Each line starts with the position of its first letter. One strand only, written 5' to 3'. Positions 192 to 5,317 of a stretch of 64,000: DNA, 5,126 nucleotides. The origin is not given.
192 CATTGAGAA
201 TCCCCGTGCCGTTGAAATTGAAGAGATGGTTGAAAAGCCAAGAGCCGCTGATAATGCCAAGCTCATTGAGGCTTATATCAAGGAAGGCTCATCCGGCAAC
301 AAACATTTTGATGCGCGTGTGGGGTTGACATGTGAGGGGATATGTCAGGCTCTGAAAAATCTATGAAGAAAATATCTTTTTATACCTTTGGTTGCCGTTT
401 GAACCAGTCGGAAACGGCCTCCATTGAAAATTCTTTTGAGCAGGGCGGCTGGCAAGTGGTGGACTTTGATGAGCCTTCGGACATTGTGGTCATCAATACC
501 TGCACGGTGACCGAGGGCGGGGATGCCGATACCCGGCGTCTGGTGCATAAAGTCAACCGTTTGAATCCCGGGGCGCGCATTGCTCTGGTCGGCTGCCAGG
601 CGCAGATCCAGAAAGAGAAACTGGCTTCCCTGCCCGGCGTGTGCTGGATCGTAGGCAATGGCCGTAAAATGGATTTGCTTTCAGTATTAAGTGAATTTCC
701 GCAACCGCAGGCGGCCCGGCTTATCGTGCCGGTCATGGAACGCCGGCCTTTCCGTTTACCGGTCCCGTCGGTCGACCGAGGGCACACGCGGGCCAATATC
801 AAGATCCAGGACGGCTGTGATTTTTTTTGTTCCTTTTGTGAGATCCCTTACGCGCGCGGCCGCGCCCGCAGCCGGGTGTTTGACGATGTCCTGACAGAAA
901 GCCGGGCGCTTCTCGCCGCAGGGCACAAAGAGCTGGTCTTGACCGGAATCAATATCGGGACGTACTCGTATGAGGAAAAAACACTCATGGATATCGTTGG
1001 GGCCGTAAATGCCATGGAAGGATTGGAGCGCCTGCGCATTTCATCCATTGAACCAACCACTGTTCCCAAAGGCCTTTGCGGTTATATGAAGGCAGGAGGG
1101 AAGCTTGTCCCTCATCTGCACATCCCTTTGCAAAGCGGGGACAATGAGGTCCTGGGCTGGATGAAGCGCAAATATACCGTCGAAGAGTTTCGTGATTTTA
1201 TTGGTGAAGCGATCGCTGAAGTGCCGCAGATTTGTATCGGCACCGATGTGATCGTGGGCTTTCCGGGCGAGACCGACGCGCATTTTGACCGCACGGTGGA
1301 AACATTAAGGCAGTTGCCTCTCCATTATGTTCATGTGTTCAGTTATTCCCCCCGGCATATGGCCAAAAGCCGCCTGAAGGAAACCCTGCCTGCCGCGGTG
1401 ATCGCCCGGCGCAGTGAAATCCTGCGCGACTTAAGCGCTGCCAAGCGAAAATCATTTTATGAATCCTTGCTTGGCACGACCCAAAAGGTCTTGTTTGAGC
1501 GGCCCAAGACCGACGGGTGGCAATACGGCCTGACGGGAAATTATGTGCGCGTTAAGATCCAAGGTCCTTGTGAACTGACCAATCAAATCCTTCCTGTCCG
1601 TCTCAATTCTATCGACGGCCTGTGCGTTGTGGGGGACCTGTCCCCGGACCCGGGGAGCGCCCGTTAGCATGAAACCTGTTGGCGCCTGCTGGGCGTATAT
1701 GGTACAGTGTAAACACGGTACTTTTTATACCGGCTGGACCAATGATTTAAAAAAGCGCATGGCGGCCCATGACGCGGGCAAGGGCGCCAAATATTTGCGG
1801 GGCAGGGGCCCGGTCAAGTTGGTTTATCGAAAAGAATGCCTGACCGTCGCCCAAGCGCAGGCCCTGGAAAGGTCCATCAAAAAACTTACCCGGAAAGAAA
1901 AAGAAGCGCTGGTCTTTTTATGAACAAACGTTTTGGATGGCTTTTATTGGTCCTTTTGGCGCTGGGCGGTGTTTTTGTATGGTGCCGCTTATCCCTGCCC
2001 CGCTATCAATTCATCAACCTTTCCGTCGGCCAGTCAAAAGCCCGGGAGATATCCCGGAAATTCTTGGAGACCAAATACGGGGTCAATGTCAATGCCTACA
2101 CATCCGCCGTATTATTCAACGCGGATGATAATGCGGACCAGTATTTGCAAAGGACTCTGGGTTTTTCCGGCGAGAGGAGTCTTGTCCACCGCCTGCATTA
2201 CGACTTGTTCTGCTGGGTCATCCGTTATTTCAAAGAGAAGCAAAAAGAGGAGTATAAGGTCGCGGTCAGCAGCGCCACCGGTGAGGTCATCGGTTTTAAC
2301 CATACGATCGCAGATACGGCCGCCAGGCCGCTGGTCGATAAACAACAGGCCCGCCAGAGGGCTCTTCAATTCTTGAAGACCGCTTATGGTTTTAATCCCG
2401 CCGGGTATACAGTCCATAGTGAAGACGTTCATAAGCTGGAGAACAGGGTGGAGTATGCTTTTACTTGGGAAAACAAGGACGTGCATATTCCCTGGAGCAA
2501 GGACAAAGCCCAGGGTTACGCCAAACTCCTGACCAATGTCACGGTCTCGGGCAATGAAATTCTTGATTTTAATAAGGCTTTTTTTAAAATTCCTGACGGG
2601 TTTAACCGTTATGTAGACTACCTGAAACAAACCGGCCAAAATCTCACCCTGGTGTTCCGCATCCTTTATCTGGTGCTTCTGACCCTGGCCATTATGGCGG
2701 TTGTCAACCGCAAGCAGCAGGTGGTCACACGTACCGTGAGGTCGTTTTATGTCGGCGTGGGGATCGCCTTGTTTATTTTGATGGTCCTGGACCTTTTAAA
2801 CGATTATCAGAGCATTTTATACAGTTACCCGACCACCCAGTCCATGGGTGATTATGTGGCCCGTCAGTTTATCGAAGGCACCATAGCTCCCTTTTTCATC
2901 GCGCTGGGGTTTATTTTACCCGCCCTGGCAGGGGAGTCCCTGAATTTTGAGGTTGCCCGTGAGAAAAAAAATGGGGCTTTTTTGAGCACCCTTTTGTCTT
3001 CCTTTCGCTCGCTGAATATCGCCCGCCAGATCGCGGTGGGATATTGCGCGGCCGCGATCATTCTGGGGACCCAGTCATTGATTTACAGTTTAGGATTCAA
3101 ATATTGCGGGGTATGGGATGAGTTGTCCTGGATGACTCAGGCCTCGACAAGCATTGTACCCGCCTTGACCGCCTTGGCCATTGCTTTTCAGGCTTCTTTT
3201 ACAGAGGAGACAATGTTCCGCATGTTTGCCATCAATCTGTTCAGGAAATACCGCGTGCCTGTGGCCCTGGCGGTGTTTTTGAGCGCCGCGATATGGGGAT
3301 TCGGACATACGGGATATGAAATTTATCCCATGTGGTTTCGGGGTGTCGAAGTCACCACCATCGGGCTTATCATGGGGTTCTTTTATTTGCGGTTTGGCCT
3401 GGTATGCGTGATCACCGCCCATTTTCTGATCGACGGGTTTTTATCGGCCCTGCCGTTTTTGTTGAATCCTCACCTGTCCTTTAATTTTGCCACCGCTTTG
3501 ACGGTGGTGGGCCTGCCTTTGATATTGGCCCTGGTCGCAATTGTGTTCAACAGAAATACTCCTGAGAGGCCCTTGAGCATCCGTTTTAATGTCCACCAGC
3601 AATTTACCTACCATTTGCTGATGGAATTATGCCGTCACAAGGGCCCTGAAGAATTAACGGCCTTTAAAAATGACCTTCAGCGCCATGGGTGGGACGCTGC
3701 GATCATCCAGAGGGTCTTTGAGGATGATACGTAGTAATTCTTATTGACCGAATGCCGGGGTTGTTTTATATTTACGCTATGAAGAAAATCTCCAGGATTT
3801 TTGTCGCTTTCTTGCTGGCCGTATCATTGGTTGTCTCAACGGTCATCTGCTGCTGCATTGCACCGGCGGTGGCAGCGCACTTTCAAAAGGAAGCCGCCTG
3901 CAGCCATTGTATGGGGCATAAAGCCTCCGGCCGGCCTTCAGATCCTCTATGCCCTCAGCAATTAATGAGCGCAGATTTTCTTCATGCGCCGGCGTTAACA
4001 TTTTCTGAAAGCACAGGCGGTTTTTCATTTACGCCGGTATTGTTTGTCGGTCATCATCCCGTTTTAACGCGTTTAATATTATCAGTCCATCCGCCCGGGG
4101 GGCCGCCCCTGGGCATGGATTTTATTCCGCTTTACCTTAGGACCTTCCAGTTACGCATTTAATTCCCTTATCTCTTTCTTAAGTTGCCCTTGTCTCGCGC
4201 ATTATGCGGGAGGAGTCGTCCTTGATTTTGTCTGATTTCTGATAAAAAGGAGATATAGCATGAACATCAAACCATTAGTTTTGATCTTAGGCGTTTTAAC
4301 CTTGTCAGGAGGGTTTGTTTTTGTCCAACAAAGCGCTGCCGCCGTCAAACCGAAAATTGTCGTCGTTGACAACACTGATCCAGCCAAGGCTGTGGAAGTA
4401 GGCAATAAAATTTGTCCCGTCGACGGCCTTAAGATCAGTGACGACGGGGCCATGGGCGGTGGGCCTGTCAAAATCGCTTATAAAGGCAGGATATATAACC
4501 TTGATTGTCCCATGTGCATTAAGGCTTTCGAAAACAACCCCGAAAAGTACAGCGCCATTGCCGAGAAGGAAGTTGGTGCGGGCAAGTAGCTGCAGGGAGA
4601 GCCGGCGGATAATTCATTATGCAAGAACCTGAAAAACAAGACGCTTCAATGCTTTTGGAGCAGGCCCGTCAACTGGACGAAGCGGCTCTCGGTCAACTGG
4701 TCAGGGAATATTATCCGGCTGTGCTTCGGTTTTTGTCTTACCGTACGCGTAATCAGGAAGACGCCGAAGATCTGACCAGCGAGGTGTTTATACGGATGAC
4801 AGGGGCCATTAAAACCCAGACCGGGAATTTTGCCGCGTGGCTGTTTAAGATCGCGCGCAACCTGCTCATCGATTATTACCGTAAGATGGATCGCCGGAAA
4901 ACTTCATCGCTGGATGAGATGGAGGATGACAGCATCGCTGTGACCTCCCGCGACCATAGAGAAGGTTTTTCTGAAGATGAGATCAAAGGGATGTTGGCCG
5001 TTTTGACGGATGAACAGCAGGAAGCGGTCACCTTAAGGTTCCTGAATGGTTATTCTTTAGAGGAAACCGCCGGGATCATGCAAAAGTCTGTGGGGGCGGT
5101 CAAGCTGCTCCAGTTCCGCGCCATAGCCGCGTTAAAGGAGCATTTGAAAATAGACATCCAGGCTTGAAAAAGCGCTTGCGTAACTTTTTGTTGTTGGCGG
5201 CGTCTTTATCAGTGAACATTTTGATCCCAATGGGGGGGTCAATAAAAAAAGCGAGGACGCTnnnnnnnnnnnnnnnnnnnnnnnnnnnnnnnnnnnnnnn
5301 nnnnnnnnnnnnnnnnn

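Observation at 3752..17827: Large contiguous copper/silver-type resistance island with an unusual regulatory layout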

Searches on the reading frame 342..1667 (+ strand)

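Call 32: search_protein_families(library=ncbifam, proteins=[window:342-1667:+], max_evalue=0.001)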
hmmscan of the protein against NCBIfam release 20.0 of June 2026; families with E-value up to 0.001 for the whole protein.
window:342-1667:+ (441 aa): 16 families
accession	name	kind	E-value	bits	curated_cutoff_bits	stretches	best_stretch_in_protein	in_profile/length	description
TIGR01579.1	MiaB-like-C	equivalog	3.7e-114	382.2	357.05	1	13-420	1-415/416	tRNA (N(6)-L-threonylcarbamoyladenosine(37)-C(2))-methylthiotransferase MtaB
TIGR00089.1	TIGR00089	subfamily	3.8e-106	355.4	251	1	10-425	1-423/429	MiaB/RimO family radical SAM methylthiotransferase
TIGR01574.1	miaB-methiolase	equivalog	3.2e-72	243.9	355.3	1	12-431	3-434/437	tRNA (N6-isopentenyl adenosine(37)-C2)-methylthiotransferase MiaB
TIGR01578.1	MiaB-like-B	hypoth_equivalog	2.6e-61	207.7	314.7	1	11-387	2-374/421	tRNA (N(6)-L-threonylcarbamoyladenosine(37)-C(2))-methylthiotransferase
NF010916.0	PRK14336.1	equivalog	2.8e-59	201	606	1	8-403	1-384/418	tRNA (N6-isopentenyl adenosine(37)-C2)-methylthiotransferase MiaB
TIGR01125.1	TIGR01125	equivalog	1e-57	196.2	356.95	1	10-389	1-381/432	30S ribosomal protein S12 methylthiotransferase RimO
TIGR04013.1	B12_SAM_MJ_1487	hypoth_equivalog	2e-14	53.3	251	1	258-366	268-374/382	TIGR04013 family B12-binding domain/radical SAM domain-containing protein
TIGR04014.1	B12_SAM_MJ_0865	equivalog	7.3e-14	51.4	360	1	151-333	161-344/434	methyl-coenzyme M reductase glutamine C-methyltransferase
TIGR04479.1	bcpD_PhpK_rSAM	subfamily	1e-09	37.3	600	1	151-324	242-408/504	PhpK family radical SAM P-methyltransferase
TIGR03471.1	HpnJ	equivalog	3.1e-07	29.6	577.6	1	156-332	203-372/472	hopanoid biosynthesis associated radical SAM protein HpnJ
TIGR03994.1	rSAM_HemZ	equivalog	2.4e-06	26.9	321.4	1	161-339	99-280/401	coproporphyrinogen dehydrogenase HemZ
TIGR04072.2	rSAM_ladder_B12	equivalog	2.9e-05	22.9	360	1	151-334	181-358/443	lipid biosynthesis B12-binding/radical SAM protein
NF038361.1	rSAM_Sden_1168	equivalog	6.5e-05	21.7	575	1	128-334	260-460/560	Sden_1168 family B12-binding radical SAM P-methyltransferase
TIGR04428.1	B12_rSAM_trp_MT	equivalog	0.00013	20.5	500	1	150-347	216-419/558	tryptophan 2-C-methyltransferase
NF006066.0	PRK08207.2-5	equivalog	0.00059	18.6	1117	1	237-339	289-388/518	coproporphyrinogen III oxidase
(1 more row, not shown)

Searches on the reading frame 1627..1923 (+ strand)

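Call 32: search_protein_families(library=ncbifam, proteins=[window:1627-1923:+], max_evalue=0.001)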
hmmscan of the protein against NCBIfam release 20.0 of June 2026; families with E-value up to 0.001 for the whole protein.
window:1627-1923:+ (98 aa): 0 families

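Call 65: search_protein_families(library=pfam, proteins=[window:1627-1923:+], max_evalue=5)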
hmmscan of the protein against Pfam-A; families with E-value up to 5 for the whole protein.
window:1627-1923:+ (98 aa): 3 families
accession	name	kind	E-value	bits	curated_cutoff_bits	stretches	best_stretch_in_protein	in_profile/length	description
PF01541.30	GIY-YIG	-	1.4e-16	61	22.6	1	21-92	2-76/78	GIY-YIG catalytic domain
PF10544.15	T5orf172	-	0.011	16.6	20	1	33-90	16-69/101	T5orf172 domain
PF09827.14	CRISPR_Cas2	-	0.22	12.2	23.8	1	66-97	33-63/74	CRISPR associated protein Cas2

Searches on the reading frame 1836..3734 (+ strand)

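Call 5: search_protein_families(library=pfam, proteins=[window:1836-3734:+], max_evalue=0.01)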
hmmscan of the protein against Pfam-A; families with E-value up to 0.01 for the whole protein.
window:1836-3734:+ (632 aa): 3 families
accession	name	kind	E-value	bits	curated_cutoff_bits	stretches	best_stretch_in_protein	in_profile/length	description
PF02517.21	Rce1-like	-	3.3e-12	47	22.4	1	442-534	4-92/93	Type II CAAX prenyl endopeptidase Rce1-like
PF16244.11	DUF4901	-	6.5e-07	30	27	1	125-219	36-125/148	YcdB, YcdC repeated domain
PF03383.21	Serpentine_r_xa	-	0.0078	16.7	22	1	251-304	28-81/153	Caenorhabditis serpentine receptor-like protein, class xa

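Call 32: search_protein_families(library=ncbifam, proteins=[window:1836-3734:+], max_evalue=0.001)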
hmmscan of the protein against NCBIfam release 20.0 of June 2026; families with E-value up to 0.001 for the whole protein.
window:1836-3734:+ (632 aa): 0 families

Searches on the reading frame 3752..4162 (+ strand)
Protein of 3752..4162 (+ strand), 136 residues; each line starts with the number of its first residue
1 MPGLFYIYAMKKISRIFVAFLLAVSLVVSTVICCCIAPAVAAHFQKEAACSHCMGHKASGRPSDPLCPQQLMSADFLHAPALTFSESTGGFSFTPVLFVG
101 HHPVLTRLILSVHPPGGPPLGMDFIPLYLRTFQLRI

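Call 4: search_protein_families(library=pfam, proteins=[window:3752-4162:+], max_evalue=0.01)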
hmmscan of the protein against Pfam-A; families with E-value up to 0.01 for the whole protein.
window:3752-4162:+ (136 aa): 0 families

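Call 6: search_protein_families(library=ncbifam, proteins=[window:3752-4162:+], max_evalue=0.01)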
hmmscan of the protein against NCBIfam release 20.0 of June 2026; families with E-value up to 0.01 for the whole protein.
window:3752-4162:+ (136 aa): 0 families

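Call 65: search_protein_families(library=pfam, proteins=[window:3779-4162:+], max_evalue=5)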
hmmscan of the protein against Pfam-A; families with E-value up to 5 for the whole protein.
window:3779-4162:+ (127 aa): 0 families

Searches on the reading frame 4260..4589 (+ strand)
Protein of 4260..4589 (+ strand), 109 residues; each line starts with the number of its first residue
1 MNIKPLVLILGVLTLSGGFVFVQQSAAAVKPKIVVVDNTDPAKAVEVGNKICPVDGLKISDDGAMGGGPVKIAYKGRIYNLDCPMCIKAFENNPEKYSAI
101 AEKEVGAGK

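Call 4: search_protein_families(library=pfam, proteins=[window:4260-4589:+], max_evalue=0.01)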
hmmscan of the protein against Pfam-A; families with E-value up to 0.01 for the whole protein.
window:4260-4589:+ (109 aa): 1 family
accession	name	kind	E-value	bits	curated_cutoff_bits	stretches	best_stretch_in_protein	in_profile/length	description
PF04945.19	YHS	-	9.5e-06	26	30.3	1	69-97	15-43/47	YHS domain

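Call 6: search_protein_families(library=ncbifam, proteins=[window:4260-4589:+], max_evalue=0.01)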
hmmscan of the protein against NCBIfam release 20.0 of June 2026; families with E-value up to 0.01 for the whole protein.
window:4260-4589:+ (109 aa): 0 families

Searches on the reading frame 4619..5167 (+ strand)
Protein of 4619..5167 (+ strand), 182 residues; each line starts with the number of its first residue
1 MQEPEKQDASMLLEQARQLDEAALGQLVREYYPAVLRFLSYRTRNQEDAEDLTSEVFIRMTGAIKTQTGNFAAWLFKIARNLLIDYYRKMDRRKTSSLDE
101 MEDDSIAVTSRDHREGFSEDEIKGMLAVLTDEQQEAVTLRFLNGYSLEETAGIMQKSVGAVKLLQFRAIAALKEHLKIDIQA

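Call 4: search_protein_families(library=pfam, proteins=[window:4619-5167:+], max_evalue=0.01)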
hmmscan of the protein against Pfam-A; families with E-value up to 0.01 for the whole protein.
window:4619-5167:+ (182 aa): 4 families
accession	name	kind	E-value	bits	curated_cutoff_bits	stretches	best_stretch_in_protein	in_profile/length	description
PF04542.20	Sigma70_r2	-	3.8e-18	65.5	24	1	27-92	1-70/71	Sigma-70 region 2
PF07638.17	Sigma70_ECF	-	1.1e-10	42.2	21.1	1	7-162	2-169/185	ECF sigma factor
PF04545.22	Sigma70_r4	-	1.1e-10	41.3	24.1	1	126-174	2-50/50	Sigma-70, region 4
PF08281.18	Sigma70_r4_2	-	2.7e-10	40.2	25.7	1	121-172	3-54/54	Sigma-70, region 4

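Call 6: search_protein_families(library=ncbifam, proteins=[window:4619-5167:+], max_evalue=0.01)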
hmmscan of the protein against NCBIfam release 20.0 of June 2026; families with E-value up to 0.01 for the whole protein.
window:4619-5167:+ (182 aa): 98 families (the best 25 are shown)
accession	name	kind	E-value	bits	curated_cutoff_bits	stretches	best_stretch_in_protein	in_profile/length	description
TIGR02952.1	Sig70_famx2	equivalog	3.7e-39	134.3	206.45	1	12-175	1-169/170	ECF subfamily RNA polymerase sigma factor, BldN family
TIGR02937.1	sigma70-ECF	superfamily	3.7e-27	95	42.9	1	23-176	2-165/165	sigma-70 family RNA polymerase sigma factor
TIGR02950.1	SigM_subfam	subfamily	3.8e-26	91.8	147.95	1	25-176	3-158/159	RNA polymerase sigma factor, SigM family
NF007230.0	PRK09648.1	subfamily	4.2e-25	88.6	209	1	5-177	9-190/195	RNA polymerase sigma factor ShbA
NF007220.0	PRK09639.1-5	equivalog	1.5e-24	86.8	260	1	24-177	5-165/181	RNA polymerase sigma factor SigX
NF007216.0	PRK09638.1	equivalog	2.1e-22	79.8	194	1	6-177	2-175/180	RNA polymerase sigma factor SigY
NF009166.1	PRK12513.1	equivalog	1.1e-21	77.4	206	1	3-176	4-186/193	RNA polymerase sigma factor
NF004113.0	PRK05602.1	equivalog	7.8e-21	74.7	208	1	5-177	28-202/211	RNA polymerase sigma factor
TIGR02959.1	SigZ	equivalog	3.5e-19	69.3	168.65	1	30-176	3-148/170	RNA polymerase sigma factor SigZ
NF007215.0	PRK09637.1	equivalog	1.5e-18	67.4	212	1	27-176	6-154/181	RNA polymerase sigma factor SigZ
NF007229.0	PRK09647.1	equivalog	1.5e-18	66.9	265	1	17-177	39-203/220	RNA polymerase sigma factor SigE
TIGR02989.1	Sig-70_gvs1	subfamily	1.8e-18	67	124.55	1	24-173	3-155/158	RNA polymerase sigma-70 factor, Rhodopirellula/Verrucomicrobium family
TIGR02985.1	Sig70_bacteroi1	subfamily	1.9e-18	67.2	126.4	1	25-176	4-162/162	RNA polymerase sigma-70 factor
NF009176.0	PRK12524.1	equivalog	3.9e-18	66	264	1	8-177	13-185/196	RNA polymerase sigma factor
NF007217.0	PRK09639.1-1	equivalog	3.9e-18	65.9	239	1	26-177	7-166/194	RNA polymerase sigma factor SigX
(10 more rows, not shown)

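Call 31: search_solved_structures(query=window:4619-5167:+, max_evalue=0.001)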
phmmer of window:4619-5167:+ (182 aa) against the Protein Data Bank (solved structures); distinct sequences matched with E-value up to 0.001: 21.
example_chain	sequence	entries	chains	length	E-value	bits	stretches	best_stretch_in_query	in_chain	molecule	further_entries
6dxo_A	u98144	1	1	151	1.6e-24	89.7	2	12-98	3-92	RNA polymerase ECF-subfamily sigma factor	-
9m9d_F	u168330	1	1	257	2.6e-14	56.5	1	25-177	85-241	ECF RNA polymerase sigma factor SigE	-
9m9e_F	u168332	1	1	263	2.7e-14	56.4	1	25-177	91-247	ECF RNA polymerase sigma factor SigE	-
9m98_F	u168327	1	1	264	2.8e-14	56.4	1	25-177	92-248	ECF RNA polymerase sigma factor SigE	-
1or7_A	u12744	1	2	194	1.3e-10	44.5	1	10-173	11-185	RNA polymerase sigma-E factor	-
6jbq_F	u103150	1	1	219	1.8e-10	44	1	8-173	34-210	ECF RNA polymerase sigma-E factor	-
8z6g_B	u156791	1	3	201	2.4e-10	43.6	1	6-176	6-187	RNA polymerase sigma factor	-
6in7_B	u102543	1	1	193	2.5e-10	43.6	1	6-176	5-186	RNA polymerase sigma-H factor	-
5uxx_A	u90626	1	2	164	3.3e-10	43.1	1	32-179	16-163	RNA polymerase sigma factor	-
9isn_F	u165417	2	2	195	2.1e-09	40.6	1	5-173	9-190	ECF sigma factor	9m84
5zx2_F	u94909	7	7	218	6.5e-09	38.9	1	32-163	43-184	ECF RNA polymerase sigma factor SigH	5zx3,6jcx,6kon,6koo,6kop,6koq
5wuq_A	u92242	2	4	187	1.5e-08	37.7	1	13-177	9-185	ECF RNA polymerase sigma factor SigW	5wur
6jcy_F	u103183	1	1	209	4e-08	36.4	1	32-164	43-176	ECF RNA polymerase sigma factor SigH,ECF RNA polymerase sigma factor SigE,ECF RNA polymera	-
1h3l_A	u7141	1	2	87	6.8e-06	29.1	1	14-93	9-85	RNA POLYMERASE SIGMA FACTOR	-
2o7g_A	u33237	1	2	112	1.3e-05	28.2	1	18-94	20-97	Probable RNA polymerase sigma-C factor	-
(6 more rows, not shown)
